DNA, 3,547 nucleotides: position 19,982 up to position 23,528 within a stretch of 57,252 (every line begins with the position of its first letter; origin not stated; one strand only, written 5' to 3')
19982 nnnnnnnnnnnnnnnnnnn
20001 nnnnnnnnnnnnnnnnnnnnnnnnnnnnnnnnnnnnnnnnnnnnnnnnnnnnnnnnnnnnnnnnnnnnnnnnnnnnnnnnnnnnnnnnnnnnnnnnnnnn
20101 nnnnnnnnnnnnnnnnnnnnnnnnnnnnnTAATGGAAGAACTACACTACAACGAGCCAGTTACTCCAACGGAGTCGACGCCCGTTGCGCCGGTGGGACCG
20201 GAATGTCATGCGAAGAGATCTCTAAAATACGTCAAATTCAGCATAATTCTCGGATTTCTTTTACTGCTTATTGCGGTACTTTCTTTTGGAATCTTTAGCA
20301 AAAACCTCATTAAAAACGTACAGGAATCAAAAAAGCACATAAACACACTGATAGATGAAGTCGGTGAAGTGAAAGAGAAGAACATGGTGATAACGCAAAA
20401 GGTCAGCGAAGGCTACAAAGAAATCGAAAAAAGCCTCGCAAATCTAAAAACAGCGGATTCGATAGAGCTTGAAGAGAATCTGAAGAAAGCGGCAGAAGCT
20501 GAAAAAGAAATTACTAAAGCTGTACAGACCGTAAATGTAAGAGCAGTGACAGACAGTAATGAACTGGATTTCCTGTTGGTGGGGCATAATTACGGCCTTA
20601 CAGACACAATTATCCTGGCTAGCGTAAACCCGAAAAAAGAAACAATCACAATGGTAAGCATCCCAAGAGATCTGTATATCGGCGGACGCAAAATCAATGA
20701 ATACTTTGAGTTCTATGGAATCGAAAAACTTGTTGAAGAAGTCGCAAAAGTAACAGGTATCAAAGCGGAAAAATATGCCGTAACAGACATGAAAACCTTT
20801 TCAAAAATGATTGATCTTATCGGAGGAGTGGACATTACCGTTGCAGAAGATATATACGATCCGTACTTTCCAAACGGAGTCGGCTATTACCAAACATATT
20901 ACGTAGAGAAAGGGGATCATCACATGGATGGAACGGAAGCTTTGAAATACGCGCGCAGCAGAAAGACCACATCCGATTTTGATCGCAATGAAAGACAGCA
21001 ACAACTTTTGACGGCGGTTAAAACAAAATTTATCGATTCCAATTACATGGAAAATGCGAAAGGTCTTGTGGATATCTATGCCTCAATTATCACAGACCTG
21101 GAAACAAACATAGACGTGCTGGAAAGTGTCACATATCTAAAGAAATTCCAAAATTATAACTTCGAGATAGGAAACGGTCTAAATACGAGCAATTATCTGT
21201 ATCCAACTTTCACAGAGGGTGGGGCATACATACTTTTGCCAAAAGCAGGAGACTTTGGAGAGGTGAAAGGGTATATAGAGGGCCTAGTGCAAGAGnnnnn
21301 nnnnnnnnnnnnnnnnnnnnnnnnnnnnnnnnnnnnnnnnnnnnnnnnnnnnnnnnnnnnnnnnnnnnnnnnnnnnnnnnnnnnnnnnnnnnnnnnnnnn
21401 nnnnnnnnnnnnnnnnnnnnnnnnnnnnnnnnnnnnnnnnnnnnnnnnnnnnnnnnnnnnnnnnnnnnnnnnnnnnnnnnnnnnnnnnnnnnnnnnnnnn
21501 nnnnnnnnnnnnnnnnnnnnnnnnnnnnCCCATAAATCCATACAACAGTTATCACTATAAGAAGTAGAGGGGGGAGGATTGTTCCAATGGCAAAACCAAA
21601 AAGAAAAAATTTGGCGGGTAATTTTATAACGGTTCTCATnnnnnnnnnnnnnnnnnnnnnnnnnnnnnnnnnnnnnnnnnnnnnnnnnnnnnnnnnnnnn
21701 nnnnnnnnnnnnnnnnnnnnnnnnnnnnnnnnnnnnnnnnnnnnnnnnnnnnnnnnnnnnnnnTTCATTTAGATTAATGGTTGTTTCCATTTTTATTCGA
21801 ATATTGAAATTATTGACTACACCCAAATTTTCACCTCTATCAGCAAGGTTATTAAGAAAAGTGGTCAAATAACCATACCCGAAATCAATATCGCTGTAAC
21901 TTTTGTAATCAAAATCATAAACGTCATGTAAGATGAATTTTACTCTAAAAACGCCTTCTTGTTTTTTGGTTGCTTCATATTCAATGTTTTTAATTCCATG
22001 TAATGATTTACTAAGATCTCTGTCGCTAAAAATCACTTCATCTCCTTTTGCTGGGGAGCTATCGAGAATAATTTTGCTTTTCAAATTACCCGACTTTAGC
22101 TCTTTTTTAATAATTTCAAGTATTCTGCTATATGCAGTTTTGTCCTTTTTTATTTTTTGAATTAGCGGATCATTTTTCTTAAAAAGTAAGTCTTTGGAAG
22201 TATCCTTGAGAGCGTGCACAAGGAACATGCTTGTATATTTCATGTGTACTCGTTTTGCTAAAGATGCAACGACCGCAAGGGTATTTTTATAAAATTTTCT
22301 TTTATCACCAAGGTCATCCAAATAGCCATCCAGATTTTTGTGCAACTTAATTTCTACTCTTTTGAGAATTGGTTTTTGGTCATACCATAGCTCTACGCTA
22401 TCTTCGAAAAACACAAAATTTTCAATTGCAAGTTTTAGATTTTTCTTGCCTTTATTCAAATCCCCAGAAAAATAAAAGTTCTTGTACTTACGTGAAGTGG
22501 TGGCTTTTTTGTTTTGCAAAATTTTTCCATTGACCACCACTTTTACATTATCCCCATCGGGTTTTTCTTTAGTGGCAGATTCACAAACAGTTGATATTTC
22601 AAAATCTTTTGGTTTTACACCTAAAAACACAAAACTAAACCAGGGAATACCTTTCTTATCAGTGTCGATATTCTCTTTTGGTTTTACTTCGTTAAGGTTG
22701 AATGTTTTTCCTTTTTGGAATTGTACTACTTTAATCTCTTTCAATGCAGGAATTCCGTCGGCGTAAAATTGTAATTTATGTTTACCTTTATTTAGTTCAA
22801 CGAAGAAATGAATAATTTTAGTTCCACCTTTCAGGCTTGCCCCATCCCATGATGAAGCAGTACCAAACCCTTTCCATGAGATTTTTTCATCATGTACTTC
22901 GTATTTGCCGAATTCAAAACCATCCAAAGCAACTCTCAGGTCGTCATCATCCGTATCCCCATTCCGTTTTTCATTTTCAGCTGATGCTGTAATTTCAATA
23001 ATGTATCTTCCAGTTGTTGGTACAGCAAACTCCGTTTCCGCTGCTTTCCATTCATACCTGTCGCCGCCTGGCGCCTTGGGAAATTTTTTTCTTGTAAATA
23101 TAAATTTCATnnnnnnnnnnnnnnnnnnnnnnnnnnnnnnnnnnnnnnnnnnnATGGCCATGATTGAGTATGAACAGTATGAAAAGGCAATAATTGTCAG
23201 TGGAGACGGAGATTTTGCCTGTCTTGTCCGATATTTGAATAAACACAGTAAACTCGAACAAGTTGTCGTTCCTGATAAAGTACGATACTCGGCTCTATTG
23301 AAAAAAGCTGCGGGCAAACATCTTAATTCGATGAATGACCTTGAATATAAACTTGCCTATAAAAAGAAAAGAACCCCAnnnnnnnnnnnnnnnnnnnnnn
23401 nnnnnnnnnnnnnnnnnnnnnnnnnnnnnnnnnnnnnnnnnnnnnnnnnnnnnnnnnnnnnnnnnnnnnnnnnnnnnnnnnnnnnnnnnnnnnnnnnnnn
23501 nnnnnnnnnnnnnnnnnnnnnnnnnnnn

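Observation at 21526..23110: Unrecognised three-gene cassette: tandem beta-sandwich protein plus two ATGA-coupled single-TM micropeptides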

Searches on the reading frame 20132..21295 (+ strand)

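Call 25: search_protein_families(library=pfam, proteins=[window:20132-21295:+], max_evalue=0.001)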
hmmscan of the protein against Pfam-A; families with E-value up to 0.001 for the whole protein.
window:20132-21295:+ (388 aa): 2 families
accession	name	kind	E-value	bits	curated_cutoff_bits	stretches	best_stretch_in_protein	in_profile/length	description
PF03816.19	LytR_cpsA_psr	-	1.8e-37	129.2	24.6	1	157-300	2-148/150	LytR_cpsA_psr family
PF09989.15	DUF2229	-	0.00094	19.3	29.4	0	65-176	110-212/218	CoA enzyme activase uncharacterised domain (DUF2229)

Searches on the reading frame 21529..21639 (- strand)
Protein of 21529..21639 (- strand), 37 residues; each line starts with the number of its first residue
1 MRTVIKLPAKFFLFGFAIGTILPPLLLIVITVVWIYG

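Call 7: search_protein_families(library=pfam, proteins=[window:21529-21639:-], max_evalue=10)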
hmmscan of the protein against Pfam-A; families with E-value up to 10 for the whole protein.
window:21529-21639:- (37 aa): 1 family
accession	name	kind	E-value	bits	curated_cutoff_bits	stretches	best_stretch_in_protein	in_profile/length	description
PF21954.1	TUNAR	-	0.46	10.9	27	1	18-36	30-45/48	TUNAR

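Call 33: search_protein_families(library=padloc, proteins=[window:21529-21639:-], max_evalue=1)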
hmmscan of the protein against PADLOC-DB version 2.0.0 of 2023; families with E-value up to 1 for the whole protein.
window:21529-21639:- (37 aa): 0 families

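Call 34: search_protein_families(library=phrogs, proteins=[window:21529-21639:-], max_evalue=1)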
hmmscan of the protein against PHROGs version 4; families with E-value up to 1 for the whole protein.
window:21529-21639:- (37 aa): 0 families

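Call 81: search_protein_families(library=phrogs, proteins=[window:21529-21639:-], max_evalue=1)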
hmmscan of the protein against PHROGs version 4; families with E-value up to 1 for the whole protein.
seq(37 aa): 0 families

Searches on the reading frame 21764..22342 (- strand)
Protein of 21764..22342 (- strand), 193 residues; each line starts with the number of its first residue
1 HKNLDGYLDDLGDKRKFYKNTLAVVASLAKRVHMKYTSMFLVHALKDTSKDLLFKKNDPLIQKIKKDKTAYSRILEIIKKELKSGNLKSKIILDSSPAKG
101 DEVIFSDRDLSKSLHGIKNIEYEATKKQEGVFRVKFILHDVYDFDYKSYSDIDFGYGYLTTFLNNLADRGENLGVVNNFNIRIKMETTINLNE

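Call 32: search_solved_structures(query=A2, max_evalue=10)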
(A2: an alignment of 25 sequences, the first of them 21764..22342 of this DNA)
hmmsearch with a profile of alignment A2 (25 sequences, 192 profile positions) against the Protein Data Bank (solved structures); distinct sequences matched with E-value up to 10: 4.
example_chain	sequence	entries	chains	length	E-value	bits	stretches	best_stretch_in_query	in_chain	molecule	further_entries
2kfk_A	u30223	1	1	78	0.071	15.9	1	52-104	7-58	Bud emergence protein 1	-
1ip9_A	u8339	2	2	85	0.072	15.9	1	52-104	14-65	BEM1 PROTEIN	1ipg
3jbn_AT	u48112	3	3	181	0.24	14.1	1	15-100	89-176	60S ribosomal protein eL19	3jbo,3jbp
3j79_T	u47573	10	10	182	0.25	14.1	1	15-100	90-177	60S ribosomal protein eL19 | 60S ribosomal protein L19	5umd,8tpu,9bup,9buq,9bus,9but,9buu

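Call 40: predict_structure(alignment_id=A2)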
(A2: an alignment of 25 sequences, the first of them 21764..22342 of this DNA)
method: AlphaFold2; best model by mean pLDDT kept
length: 193 residues; sequences in the alignment: 25
mean_pLDDT: 92.5   pTM: 0.86
mean pLDDT of the five models: 92.5, 91.6, 91.3, 91.0, 89.5
residues with pLDDT >= 90: 158; 70-90: 29; 50-70: 6; < 50: 0
segments of 3 or more residues with pLDDT < 50: none
pLDDT, mean of each block of 10 residues (from residue 1): 70 90 97 97 97 95 97 96 97 75 92 95 97 98 93 86 94 95 98 89
secondary structure, 60 per line:
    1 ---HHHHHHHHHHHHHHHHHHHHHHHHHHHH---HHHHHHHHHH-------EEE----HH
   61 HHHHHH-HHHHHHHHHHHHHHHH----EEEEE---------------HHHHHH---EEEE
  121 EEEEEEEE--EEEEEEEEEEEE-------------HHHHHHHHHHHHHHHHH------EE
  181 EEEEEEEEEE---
elements in order: H4-31 H35-44 E52-54 H59-66 H68-83 E88-92 H108-113 E117-128 E131-142 H156-172 E179-190

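Call 43: fold_search(model_id=the predicted structure, library=pdb)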
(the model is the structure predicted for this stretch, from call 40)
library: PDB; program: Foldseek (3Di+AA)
matches with E <= 10: 181; with E <= 0.001: 0
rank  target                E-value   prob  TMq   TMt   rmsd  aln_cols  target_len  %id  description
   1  9jdi_A                1.6e-02  0.98  0.51  0.33   7.0       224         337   12  Crystal structure of the type VI secretion system effector-immunity complex BtpeA CTD-BtpiA from Bacteroides fragilis. (released 2025-09-03)
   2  4g76                  3.5e-02  0.60  0.31  0.23   9.0       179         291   13  Structure of PaeM, a colicin M-like bacteriocin produced by Pseudomonas aeruginosa (released 2012-09-12)
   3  4g75                  7.5e-02  0.44  0.31  0.23   9.0       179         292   13  Structure of PaeM, a colicin M-like bacteriocin produced by Pseudomonas aeruginosa (released 2012-09-12)
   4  2xtr_A                1.2e-01  0.28  0.28  0.22   8.2       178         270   15  Structure of the P176A Colicin M mutant from E. coli (released 2010-12-22)
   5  2xtq_A                1.9e-01  0.20  0.24  0.19   7.1       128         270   13  Structure of the P107A Colicin M mutant from E. coli (released 2010-12-22)
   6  6ve2_A                3.3e-01  0.44  0.26  0.16  11.2       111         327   14  Tetradecameric PilQ bound by TsaP heptamer from Pseudomonas aeruginosa (released 2020-12-23)
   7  1fr5_A                3.6e-01  0.15  0.17  0.25  11.6       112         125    8  PHAGE FR CAPSIDS WITH A FOUR RESIDUE DELETION IN THE COAT PROTEIN FG LOOP (released 1999-01-13)
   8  6w6m_A                4.3e-01  0.41  0.19  0.10   8.5        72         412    8  Single particle cryoEM structure of V. cholerae Type IV competence pilus secretin PilQ (released 2020-10-14)
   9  6pee_A                4.9e-01  0.35  0.20  0.12   6.6        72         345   12  InvG secretin domain beta-barrel from Salmonella SPI-1 injectisome NC-base (released 2019-10-23)
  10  6q14_A                4.9e-01  0.35  0.20  0.08   6.6        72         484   12  Structure of the Salmonella SPI-1 injectisome NC-base (released 2019-10-23)
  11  6q14_B                4.9e-01  0.35  0.20  0.08   6.6        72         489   12  Structure of the Salmonella SPI-1 injectisome NC-base (released 2019-10-23)
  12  9k8v_A                6.2e-01  0.23  0.22  0.12  11.5       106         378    5  Cryo-EM structure of the Type II secretion system protein from Vibrio cholerae (released 2025-10-29)
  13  6i1x_A                7.1e-01  0.23  0.21  0.09   9.2       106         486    5  Aeromonas hydrophila ExeD (released 2019-04-10)
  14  6yfj_AA               7.5e-01  0.03  0.13  0.17   9.4        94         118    5  Virus-like particle of bacteriophage ESE001 (released 2020-09-02)
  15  5tcq_A                8.5e-01  0.23  0.19  0.12   6.5        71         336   13  Near-atomic resolution cryo-EM structure of the Salmonella SPI-1 type III secretion injectisome secretin InvG (released 2016-12-21)
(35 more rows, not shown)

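Call 77: search_protein_families(library=pfam, alignment_id=A2, max_evalue=10)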
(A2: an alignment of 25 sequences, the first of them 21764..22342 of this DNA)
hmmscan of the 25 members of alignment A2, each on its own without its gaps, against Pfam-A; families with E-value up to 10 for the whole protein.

A. member 1, window:21764-22342:- (193 aa): 0 families

B. families by the number of members that match (of 25 scanned): 19 families
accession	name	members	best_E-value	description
PF17830.6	STI1-HOP_DP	2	0.099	STI1/HOP, DP domain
PF19162.5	DUF5844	1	0.0051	Family of unknown function (DUF5844)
PF05786.19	Cnd2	1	0.036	Condensin complex subunit 2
PF05899.18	Cupin_3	1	0.039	EutQ-like cupin domain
PF11312.14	Methyltransf_34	1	0.06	Putative SAM-dependent methyltransferase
PF14783.12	BBS2_Mid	1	0.068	Ciliary BBSome complex subunit 2, middle region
PF01798.23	Nop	1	0.08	snoRNA binding domain, fibrillarin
PF25124.1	DUF7816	1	0.097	Domain of unknown function (DUF7816)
PF21122.3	KA1_BRSK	1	0.12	BRSK1/2 KA1 domain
PF04716.19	ETC_C1_NDUFA5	1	0.12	ETC complex I subunit conserved region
PF11929.14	DUF3447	1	0.14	Domain of unknown function (DUF3447)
PF13192.12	Thioredoxin_3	1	0.18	Thioredoxin domain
PF11344.13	DUF3146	1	0.18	Protein of unknown function (DUF3146)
PF21717.2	DTX3L_a-b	1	0.18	DTX3L, alpha/beta domain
PF24970.1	ARM_RUK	1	0.19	RUNKEL ARM-repeat domain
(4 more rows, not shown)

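Call 94: find_homologous_proteins(query=A2, max_evalue=0.001)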
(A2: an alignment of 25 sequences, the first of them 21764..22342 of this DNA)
Query A2 (25 sequences): 3099 candidates shared short words with the query, none scored E <= 0.001.

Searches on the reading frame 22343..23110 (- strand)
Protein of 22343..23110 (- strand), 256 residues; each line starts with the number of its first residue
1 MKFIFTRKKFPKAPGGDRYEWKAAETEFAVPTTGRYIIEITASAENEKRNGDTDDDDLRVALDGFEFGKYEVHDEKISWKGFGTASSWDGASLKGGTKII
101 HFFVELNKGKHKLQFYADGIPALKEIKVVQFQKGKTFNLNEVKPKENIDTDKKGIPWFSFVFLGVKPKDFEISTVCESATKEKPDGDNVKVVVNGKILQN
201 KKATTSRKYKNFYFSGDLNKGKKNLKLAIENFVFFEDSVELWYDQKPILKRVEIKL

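Call 54: search_protein_representatives(alignment_id=A3)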
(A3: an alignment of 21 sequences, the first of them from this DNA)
Query: 21 sequences, 257 profile positions. Proteins with E-value up to 0.001 (for the whole library): 349; up to 1e-10: 232; up to 1e-30: 34. The best 150 are listed.
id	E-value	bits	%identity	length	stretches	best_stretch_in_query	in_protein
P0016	3.4e-119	413.6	-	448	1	1-251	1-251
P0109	9.7e-115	399.0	-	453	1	1-257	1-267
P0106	7.6e-114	396.0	-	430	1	1-257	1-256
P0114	7.0e-111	386.3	-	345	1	2-256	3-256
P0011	1.6e-109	381.8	-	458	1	1-256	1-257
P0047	2.2e-108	378.1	-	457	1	1-257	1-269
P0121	2.0e-104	365.2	-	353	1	1-257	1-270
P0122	8.2e-101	353.3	-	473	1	1-257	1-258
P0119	1.9e-100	352.2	-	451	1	1-257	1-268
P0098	3.7e-100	351.2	-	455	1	1-256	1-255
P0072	5.1e-98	344.2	-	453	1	1-250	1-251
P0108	9.5e-93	326.9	-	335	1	38-257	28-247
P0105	8.4e-90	317.2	-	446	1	1-257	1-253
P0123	1.4e-89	316.5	-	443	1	1-257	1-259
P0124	8.5e-78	277.9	-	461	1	1-251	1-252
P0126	4.5e-69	249.3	-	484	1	3-257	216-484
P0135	2.1e-50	188.2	-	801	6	11-195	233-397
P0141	7.4e-36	140.5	-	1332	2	26-255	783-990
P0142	5.0e-35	137.7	-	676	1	23-256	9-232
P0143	4.9e-33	131.2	-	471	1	12-256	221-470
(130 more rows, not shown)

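Call 56: search_protein_families(library=pfam, alignment_id=A4, max_evalue=0.001)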
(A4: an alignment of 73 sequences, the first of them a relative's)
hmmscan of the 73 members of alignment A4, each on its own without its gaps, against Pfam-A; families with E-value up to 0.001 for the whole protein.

A. member 1, P0142 (676 aa): 2 families
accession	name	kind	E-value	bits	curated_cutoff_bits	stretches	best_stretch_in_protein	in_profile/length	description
PF01464.25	SLT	-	1.8e-14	53.7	21.3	1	346-440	12-100/117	Transglycosylase SLT domain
PF08239.17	SH3_3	-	0.00013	22.5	27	1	257-323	3-54/54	Bacterial SH3 domain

B. families by the number of members that match (of 73 scanned): 19 families
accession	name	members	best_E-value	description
PF01464.25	SLT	29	1.5e-20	Transglycosylase SLT domain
PF08239.17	SH3_3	21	1.4e-09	Bacterial SH3 domain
PF07486.17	Hydrolase_2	10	5.8e-16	Cell Wall Hydrolase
PF13517.12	FG-GAP_3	9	7.3e-07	FG-GAP-like repeat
PF17829.7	GH115_C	3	5.5e-05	Glycosyl hydrolase family 115 C-terminal domain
PF01551.29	Peptidase_M23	2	1.2e-18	Peptidase family M23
PF08309.17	LVIVD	1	1.5e-85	LVIVD repeat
PF01364.23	Peptidase_C25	1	2.9e-57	Peptidase family C25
PF00082.27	Peptidase_S8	1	2.3e-53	Subtilase family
PF22148.1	Fervidolysin_NPro-like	1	1.1e-14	Fervidolysin N-terminal prodomain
PF00041.27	fn3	1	2.8e-07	Fibronectin type III domain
PF21226.3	MalQ_N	1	5.5e-07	MalQ N-terminal beta sandwich domain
PF09826.15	Beta_propel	1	2.9e-06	Beta propeller domain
PF17996.7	CE2_N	1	6.1e-06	Carbohydrate esterase 2 N-terminal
PF14686.12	fn3_3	1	8e-05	Polysaccharide lyase family 4, domain II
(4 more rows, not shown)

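Call 82: find_encoding_contigs(protein=P0142, flank=4000, max_places=3)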
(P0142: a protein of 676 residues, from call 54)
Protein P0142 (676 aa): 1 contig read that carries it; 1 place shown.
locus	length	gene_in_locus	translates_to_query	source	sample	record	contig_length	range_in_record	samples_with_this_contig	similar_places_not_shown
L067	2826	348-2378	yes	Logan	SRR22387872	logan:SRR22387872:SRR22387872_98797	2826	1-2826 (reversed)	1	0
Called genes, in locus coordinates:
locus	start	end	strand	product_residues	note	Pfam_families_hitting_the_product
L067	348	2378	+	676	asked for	PF01464:SLT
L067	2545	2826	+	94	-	?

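Call 92: search_protein_families(library=pfam, proteins=[P0121, P0122, P0123, P0124, P0126, P0143, P0135, P0141], max_evalue=0.01)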
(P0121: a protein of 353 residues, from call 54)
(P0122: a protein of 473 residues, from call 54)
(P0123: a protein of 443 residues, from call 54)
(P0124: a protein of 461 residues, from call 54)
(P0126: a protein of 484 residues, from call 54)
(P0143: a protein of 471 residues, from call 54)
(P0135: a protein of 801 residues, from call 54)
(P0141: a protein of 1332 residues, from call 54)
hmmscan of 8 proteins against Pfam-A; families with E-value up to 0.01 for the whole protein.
P0121 (353 aa): 0 families

P0122 (473 aa): 0 families

P0123 (443 aa): 0 families

P0124 (461 aa): 0 families

P0126 (484 aa): 1 family
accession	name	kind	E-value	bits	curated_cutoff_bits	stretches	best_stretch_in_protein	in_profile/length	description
PF01551.29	Peptidase_M23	-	1e-15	58.2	28.7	1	39-150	2-93/96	Peptidase family M23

P0143 (471 aa): 1 family
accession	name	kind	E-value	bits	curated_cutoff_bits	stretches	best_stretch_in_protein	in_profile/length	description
PF01551.29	Peptidase_M23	-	1.2e-18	67.5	28.7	1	39-144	2-92/96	Peptidase family M23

P0135 (801 aa): 5 families
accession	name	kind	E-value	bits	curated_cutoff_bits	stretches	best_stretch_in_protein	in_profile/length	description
PF00041.27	fn3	-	2.8e-07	31.1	25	1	3-93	5-79/84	Fibronectin type III domain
PF21226.3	MalQ_N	-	5.5e-07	30.3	24.1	0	402-440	45-81/91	MalQ N-terminal beta sandwich domain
PF17996.7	CE2_N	-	6.1e-06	26.7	27.9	0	122-225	10-101/108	Carbohydrate esterase 2 N-terminal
PF16656.11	Pur_ac_phosph_N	-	0.00017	22.5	30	1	12-94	13-88/93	Purple acid Phosphatase, N-terminal domain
PF24828.1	DUF7713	-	0.00089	19.2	24.1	0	734-755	23-44/68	Domain of unknown function (DUF7713)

P0141 (1332 aa): 1 family
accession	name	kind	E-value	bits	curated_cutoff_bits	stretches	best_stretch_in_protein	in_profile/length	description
PF01364.23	Peptidase_C25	-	2.9e-57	195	23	1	260-661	2-373/374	Peptidase family C25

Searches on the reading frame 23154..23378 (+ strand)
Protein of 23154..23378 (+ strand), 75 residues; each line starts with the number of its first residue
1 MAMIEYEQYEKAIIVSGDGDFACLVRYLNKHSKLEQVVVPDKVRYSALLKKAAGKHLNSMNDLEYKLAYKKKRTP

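Call 25: search_protein_families(library=pfam, proteins=[window:23154-23378:+], max_evalue=0.001)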
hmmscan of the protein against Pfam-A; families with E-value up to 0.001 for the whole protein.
window:23154-23378:+ (75 aa): 1 family
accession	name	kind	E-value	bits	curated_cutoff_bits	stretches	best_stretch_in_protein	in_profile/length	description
PF01936.24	NYN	-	0.0001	23.2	24.2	1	7-53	92-138/145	NYN domain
